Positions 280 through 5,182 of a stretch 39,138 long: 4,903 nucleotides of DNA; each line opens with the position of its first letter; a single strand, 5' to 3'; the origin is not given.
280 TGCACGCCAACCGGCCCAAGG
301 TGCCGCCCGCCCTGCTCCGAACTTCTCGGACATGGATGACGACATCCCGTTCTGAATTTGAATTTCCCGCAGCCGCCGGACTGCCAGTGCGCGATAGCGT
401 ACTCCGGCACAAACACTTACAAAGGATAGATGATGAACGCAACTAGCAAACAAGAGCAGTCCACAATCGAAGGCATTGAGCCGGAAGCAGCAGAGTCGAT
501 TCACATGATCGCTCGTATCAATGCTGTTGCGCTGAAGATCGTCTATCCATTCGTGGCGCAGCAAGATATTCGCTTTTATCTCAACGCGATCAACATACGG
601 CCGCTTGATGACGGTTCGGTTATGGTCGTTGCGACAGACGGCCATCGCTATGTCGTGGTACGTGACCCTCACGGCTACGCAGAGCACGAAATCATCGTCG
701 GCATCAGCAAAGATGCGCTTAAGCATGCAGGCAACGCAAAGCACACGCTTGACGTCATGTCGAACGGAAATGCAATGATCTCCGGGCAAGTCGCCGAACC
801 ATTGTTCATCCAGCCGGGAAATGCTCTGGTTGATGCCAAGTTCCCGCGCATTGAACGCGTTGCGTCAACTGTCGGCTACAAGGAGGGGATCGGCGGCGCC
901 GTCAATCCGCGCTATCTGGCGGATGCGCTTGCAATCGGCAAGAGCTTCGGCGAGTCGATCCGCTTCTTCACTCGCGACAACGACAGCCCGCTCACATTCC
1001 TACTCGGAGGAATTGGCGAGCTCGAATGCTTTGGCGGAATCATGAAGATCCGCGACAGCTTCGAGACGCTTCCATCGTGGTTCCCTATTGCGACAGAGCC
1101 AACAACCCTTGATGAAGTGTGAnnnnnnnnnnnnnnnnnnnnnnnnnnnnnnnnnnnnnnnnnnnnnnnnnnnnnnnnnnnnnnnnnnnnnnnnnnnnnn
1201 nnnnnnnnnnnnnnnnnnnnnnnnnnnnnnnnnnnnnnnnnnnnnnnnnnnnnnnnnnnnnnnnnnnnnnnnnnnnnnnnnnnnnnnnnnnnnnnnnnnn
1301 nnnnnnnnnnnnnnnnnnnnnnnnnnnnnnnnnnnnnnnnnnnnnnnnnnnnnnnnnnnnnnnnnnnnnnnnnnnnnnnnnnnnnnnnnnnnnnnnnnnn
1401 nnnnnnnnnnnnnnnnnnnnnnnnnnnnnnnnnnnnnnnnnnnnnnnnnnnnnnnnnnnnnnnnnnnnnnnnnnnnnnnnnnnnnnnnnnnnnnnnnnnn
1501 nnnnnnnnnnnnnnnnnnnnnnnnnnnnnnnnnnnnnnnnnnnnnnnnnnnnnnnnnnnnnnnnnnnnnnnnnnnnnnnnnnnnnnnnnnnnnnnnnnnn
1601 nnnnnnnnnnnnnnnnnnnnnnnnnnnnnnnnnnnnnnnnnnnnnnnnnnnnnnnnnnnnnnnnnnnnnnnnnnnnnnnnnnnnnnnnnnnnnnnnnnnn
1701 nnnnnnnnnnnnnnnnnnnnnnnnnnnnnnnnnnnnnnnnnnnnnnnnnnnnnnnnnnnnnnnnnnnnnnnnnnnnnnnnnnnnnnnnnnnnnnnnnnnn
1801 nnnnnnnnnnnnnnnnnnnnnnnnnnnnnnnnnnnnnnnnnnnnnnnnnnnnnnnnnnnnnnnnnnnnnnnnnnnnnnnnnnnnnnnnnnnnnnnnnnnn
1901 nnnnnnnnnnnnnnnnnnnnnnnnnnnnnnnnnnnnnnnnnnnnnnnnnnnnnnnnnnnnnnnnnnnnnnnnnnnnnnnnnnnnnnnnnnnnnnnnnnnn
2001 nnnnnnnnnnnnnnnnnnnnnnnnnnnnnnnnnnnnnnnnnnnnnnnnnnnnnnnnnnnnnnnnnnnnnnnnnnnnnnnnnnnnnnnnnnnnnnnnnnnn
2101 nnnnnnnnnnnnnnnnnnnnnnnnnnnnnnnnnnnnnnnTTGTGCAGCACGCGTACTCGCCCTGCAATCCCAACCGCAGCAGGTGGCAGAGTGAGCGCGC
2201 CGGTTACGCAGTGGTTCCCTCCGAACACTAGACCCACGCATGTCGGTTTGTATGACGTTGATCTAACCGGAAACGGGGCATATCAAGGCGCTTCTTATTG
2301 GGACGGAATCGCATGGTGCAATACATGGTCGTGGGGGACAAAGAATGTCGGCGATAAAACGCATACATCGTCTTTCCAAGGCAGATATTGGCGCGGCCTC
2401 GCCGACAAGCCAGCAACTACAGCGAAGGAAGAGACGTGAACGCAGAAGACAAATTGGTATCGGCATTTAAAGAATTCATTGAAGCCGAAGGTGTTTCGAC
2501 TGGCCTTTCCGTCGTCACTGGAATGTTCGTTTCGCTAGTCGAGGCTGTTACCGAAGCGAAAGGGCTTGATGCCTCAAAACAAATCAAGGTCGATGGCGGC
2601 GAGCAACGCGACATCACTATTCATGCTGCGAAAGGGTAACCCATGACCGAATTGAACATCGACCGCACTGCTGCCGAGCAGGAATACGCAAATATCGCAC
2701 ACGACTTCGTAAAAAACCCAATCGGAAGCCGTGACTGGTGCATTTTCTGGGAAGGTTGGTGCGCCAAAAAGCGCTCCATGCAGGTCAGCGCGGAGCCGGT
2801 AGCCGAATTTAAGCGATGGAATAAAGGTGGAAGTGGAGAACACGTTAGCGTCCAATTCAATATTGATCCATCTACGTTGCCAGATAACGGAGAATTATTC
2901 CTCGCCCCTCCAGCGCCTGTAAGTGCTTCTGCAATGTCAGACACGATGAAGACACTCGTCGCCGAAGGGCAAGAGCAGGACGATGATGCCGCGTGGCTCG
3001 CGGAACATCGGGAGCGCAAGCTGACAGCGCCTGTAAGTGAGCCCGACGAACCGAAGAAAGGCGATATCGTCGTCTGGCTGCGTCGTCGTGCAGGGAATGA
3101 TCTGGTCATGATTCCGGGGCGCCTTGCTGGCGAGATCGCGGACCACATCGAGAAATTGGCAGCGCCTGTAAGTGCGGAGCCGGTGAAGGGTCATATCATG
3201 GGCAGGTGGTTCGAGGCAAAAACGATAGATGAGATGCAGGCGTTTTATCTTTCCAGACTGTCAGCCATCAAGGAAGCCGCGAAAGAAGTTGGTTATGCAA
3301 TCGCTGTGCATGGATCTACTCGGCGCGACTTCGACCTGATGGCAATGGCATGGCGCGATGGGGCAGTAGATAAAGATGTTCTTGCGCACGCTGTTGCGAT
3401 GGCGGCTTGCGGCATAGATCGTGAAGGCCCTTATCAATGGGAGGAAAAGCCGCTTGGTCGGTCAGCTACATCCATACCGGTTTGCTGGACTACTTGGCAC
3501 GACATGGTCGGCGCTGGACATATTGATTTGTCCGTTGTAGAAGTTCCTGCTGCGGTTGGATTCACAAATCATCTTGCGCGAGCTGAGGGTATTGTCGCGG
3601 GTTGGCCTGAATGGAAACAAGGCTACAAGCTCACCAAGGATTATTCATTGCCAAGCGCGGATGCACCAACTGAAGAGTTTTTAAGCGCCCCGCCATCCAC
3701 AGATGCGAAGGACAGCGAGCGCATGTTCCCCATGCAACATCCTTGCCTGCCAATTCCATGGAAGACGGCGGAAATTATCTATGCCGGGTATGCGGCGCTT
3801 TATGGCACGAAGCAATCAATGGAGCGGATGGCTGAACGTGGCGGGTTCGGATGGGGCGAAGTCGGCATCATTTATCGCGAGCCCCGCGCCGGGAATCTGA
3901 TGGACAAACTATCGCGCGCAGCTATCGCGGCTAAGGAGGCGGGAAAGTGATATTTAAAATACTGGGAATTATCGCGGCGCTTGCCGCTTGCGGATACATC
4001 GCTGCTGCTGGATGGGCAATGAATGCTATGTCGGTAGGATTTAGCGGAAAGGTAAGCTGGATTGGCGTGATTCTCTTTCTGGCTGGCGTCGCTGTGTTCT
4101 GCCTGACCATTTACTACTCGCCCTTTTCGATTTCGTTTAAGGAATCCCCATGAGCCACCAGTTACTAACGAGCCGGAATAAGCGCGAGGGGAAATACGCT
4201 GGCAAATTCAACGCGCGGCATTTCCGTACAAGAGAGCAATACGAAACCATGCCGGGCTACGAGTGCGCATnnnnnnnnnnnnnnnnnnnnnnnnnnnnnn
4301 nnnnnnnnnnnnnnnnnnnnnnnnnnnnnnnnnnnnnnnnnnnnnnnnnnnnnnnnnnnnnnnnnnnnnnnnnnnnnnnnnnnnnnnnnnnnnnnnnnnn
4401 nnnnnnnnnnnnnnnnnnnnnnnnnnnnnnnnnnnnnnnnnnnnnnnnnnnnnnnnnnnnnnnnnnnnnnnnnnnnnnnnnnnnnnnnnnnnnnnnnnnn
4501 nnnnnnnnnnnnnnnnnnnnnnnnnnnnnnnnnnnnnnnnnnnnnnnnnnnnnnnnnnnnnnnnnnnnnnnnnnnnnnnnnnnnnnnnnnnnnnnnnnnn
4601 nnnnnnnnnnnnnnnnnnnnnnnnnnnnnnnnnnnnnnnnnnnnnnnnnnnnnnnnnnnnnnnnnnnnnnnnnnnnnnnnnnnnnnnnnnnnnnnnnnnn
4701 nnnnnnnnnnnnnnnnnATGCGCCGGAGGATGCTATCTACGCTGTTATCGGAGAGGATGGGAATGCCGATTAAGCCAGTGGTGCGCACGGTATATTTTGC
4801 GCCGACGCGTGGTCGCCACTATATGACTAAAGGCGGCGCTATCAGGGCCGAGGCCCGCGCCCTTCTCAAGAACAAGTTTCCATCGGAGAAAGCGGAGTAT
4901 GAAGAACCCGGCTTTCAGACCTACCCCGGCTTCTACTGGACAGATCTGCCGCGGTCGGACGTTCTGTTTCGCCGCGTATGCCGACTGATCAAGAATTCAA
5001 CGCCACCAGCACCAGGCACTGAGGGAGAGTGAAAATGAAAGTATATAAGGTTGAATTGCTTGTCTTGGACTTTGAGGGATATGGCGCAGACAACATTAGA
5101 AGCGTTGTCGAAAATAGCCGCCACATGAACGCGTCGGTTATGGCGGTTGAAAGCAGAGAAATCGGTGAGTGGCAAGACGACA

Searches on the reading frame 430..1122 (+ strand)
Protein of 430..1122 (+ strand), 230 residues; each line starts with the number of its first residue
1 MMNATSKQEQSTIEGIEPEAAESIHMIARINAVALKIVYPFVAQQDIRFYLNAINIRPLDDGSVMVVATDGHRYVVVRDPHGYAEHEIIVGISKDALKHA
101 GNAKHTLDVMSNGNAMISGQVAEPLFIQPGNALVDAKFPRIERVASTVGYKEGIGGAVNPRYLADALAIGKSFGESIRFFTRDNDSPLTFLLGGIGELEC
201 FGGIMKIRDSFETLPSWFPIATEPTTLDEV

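Call 83: search_protein_families(library=phrogs, proteins=[window:430-1122:+], max_evalue=0.001)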
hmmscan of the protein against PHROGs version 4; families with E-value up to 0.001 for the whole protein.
window:430-1122:+ (230 aa): 2 families
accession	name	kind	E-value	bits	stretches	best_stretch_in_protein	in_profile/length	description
phrog_3007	-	DNA, RNA and nucleotide metabolism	1.2e-18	68.6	1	26-181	1-154/190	RusA-like Holliday junction resolvase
phrog_947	-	DNA, RNA and nucleotide metabolism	9e-06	25.9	1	34-117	138-221/368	DNA polymerase processivity factor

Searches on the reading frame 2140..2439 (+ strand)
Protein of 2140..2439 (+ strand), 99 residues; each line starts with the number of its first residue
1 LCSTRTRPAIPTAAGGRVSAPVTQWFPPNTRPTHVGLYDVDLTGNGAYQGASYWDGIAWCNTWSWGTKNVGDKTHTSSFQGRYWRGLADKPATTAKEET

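Call 83: search_protein_families(library=phrogs, proteins=[window:2140-2439:+], max_evalue=0.001)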
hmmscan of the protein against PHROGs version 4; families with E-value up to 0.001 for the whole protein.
window:2140-2439:+ (99 aa): 1 family
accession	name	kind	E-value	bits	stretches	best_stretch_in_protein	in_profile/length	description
phrog_26541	-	unknown function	3.6e-11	44.4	1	20-89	5-73/77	-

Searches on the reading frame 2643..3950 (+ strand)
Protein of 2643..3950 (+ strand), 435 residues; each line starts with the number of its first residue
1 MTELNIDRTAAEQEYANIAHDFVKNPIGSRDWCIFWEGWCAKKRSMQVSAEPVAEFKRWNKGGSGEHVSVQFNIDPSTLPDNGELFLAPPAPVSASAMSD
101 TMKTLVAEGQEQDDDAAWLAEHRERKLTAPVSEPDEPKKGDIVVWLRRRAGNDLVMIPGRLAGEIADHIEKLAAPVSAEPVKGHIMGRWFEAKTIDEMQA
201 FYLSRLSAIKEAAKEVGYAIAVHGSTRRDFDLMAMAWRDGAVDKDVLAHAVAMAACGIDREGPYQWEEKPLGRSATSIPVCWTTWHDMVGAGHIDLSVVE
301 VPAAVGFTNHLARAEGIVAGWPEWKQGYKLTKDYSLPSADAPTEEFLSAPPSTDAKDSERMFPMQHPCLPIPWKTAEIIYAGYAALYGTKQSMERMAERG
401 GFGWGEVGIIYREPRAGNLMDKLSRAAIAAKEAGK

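Call 83: search_protein_families(library=phrogs, proteins=[window:2643-3950:+], max_evalue=0.001)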
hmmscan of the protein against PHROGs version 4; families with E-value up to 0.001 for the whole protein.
window:2643-3950:+ (435 aa): 2 families
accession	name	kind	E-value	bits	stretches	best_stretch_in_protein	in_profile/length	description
phrog_35913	-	unknown function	4.1e-07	31.6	1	204-283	17-93/111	-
phrog_31354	-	unknown function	7.7e-05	23.7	1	199-241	13-55/113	-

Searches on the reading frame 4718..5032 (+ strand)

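Call 83: search_protein_families(library=phrogs, proteins=[window:4718-5032:+], max_evalue=0.001)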
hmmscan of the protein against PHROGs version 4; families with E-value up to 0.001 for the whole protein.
window:4718-5032:+ (104 aa): 1 family
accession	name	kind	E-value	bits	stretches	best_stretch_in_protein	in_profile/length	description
phrog_21496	-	unknown function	9.7e-12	46.2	1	18-95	3-79/84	-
